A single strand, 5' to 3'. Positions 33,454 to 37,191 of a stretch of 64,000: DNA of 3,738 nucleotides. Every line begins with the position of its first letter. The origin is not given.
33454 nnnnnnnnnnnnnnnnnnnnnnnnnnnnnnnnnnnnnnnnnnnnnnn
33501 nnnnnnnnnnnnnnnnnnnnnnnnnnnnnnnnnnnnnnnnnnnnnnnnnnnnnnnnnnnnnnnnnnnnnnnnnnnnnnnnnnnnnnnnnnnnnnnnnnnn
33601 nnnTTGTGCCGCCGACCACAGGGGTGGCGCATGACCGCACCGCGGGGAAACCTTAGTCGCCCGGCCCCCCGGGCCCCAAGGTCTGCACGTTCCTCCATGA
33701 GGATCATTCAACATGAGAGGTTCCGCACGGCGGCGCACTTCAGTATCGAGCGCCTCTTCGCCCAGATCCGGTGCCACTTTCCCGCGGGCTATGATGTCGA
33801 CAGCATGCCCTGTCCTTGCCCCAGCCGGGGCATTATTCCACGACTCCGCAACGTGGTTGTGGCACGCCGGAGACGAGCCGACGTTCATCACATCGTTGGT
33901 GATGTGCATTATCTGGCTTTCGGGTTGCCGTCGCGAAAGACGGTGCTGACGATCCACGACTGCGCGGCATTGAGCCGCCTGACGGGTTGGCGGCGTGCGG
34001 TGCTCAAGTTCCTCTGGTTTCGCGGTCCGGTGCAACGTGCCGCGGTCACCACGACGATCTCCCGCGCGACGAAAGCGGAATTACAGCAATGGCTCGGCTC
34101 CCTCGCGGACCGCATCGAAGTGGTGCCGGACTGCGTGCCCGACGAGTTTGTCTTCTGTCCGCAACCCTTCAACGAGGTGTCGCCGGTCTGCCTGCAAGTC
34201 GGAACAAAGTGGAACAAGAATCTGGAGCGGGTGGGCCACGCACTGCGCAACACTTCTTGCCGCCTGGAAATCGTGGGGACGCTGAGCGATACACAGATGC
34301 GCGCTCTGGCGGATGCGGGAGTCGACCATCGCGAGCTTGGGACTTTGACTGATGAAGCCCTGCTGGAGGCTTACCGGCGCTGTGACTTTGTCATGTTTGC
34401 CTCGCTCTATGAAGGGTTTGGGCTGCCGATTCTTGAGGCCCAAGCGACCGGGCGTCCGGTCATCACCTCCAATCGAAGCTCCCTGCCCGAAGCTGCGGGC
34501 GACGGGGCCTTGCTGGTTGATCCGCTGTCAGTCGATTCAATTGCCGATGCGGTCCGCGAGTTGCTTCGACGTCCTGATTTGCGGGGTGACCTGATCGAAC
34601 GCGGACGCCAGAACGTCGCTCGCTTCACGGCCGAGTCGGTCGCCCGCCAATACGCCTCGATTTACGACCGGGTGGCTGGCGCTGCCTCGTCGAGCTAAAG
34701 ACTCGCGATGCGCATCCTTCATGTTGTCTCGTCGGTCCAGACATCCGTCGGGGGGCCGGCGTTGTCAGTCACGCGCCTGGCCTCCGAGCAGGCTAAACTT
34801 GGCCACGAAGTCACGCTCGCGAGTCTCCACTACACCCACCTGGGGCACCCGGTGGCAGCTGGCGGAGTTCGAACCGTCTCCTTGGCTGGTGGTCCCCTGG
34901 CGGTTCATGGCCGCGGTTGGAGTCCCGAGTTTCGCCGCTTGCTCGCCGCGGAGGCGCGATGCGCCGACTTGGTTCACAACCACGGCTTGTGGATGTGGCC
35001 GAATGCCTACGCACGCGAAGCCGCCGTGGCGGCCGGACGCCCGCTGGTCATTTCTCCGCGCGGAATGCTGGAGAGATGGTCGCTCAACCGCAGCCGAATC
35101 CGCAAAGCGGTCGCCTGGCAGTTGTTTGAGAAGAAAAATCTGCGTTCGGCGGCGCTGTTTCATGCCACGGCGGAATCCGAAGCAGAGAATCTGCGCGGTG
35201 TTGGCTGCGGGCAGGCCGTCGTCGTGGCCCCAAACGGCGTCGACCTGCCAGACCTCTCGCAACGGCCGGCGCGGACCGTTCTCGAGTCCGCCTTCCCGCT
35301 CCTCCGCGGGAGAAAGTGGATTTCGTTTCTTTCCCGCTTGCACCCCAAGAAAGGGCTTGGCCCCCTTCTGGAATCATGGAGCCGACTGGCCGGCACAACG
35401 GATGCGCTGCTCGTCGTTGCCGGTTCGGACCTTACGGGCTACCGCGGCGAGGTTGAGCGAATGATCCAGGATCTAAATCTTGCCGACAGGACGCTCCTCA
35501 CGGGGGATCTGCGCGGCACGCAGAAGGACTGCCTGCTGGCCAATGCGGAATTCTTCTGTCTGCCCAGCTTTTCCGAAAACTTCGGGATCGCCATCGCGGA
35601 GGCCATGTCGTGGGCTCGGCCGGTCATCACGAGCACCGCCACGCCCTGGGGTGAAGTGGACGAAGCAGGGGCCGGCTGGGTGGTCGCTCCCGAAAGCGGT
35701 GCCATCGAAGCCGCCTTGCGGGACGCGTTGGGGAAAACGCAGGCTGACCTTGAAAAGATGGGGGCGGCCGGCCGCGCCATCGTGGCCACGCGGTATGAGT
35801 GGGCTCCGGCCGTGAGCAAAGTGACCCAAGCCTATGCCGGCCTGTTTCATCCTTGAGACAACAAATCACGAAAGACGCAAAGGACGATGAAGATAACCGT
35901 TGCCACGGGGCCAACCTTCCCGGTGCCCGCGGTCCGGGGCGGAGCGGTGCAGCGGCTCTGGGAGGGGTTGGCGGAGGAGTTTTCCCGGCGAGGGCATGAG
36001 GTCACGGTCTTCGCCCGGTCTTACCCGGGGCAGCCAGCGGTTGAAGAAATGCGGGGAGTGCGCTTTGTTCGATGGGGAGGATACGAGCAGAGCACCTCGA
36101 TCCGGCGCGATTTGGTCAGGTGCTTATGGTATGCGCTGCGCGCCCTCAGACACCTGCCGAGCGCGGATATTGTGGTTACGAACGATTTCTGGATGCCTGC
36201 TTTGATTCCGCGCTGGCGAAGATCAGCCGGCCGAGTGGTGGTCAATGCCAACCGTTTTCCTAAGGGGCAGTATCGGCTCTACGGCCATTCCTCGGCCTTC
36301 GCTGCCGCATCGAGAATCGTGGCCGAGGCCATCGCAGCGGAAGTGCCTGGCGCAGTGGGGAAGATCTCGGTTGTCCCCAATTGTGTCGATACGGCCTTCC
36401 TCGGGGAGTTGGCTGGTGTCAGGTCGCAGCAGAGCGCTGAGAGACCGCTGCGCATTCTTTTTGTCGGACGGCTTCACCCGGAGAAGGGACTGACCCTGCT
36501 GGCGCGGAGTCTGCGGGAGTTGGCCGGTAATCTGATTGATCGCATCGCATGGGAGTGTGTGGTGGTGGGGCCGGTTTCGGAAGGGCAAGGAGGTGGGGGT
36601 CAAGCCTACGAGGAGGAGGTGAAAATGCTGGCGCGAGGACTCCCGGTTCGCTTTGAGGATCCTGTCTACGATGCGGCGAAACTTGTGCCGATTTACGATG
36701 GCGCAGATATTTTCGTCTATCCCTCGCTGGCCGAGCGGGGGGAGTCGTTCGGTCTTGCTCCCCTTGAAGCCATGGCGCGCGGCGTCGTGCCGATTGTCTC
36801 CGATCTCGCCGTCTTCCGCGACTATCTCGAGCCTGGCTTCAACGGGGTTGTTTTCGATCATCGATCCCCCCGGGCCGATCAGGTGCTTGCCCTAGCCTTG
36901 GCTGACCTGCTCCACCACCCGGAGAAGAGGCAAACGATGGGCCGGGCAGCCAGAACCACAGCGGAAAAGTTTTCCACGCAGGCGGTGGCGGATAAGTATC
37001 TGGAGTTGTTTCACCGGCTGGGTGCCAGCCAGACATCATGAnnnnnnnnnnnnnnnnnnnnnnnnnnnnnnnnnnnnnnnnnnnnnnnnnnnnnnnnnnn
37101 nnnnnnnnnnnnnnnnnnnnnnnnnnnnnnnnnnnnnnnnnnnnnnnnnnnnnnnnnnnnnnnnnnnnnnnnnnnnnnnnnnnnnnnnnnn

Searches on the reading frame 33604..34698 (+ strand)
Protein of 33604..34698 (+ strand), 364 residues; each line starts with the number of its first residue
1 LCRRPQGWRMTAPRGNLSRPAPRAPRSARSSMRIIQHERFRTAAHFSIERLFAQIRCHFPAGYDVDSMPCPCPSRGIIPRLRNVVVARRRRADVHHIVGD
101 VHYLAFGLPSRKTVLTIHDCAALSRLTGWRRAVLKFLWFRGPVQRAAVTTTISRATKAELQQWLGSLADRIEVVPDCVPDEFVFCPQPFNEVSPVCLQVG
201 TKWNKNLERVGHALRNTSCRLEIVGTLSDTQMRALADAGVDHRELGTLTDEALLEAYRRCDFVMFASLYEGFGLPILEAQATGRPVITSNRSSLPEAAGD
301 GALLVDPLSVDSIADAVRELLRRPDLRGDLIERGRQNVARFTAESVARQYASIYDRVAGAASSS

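Call 44: search_protein_families(library=pfam, proteins=[window:33604-34698:+], max_evalue=0.001)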
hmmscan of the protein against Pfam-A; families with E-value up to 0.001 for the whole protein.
window:33604-34698:+ (364 aa): 5 families
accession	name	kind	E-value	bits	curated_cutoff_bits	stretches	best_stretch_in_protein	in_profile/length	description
PF00534.26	Glycos_transf_1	-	3.2e-21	76.1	26.4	1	194-336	16-171/172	Glycosyl transferases group 1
PF13692.12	Glyco_trans_1_4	-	1.6e-18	67.8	27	1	209-322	23-141/142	Glycosyl transferases group 1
PF13439.12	Glyco_transf_4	-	4.5e-09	37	28.5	1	74-180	55-168/170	Glycosyltransferase Family 4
PF13524.12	Glyco_trans_1_2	-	9.3e-08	32.6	25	1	214-350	9-142/144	Glycosyl transferase-like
PF20706.3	GT4-conflict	-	1.3e-05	24.8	26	1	250-294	272-316/385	Family 4 Glycosyltransferase in conflict systems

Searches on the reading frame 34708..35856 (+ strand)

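Call 44: search_protein_families(library=pfam, proteins=[window:34708-35856:+], max_evalue=0.001)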
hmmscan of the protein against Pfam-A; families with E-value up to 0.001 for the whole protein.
window:34708-35856:+ (382 aa): 4 families
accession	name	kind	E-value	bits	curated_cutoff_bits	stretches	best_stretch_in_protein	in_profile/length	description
PF13692.12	Glyco_trans_1_4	-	1.3e-20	74.6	27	1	203-339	2-138/142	Glycosyl transferases group 1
PF00534.26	Glycos_transf_1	-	2e-20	73.5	26.4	1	201-356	14-170/172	Glycosyl transferases group 1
PF13579.12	Glyco_trans_4_4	-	1.1e-19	71.8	29.7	1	15-177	1-158/158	Glycosyl transferase 4-like domain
PF13439.12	Glyco_transf_4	-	6.9e-18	65.7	28.5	1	14-180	1-168/170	Glycosyltransferase Family 4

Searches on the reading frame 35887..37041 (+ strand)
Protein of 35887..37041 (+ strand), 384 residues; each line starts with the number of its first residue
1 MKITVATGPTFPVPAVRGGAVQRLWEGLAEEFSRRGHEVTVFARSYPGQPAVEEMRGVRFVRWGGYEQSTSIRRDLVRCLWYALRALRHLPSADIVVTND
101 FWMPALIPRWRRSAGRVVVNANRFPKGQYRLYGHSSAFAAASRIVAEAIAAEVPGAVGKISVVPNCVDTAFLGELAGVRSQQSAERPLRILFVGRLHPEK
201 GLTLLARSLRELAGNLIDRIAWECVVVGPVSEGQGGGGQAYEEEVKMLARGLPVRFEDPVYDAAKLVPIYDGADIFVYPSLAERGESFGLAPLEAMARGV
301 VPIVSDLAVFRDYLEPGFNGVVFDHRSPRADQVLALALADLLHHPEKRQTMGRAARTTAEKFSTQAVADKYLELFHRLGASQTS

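Call 44: search_protein_families(library=pfam, proteins=[window:35887-37041:+], max_evalue=0.001)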
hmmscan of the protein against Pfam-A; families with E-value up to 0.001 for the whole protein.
window:35887-37041:+ (384 aa): 6 families
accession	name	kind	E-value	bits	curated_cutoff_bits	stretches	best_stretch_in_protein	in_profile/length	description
PF00534.26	Glycos_transf_1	-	8.3e-28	97.5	26.4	1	181-357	9-171/172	Glycosyl transferases group 1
PF13692.12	Glyco_trans_1_4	-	4.4e-21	76.1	27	1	189-340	3-138/142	Glycosyl transferases group 1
PF13439.12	Glyco_transf_4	-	1.4e-13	51.7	28.5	1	21-170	4-169/170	Glycosyltransferase Family 4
PF13579.12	Glyco_trans_4_4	-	1.8e-09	38.6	29.7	1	20-151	2-144/158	Glycosyl transferase 4-like domain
PF20706.3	GT4-conflict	-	3.9e-09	36.4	26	1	178-363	188-377/385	Family 4 Glycosyltransferase in conflict systems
PF13524.12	Glyco_trans_1_2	-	1.5e-08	35.1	25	1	223-372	16-143/144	Glycosyl transferase-like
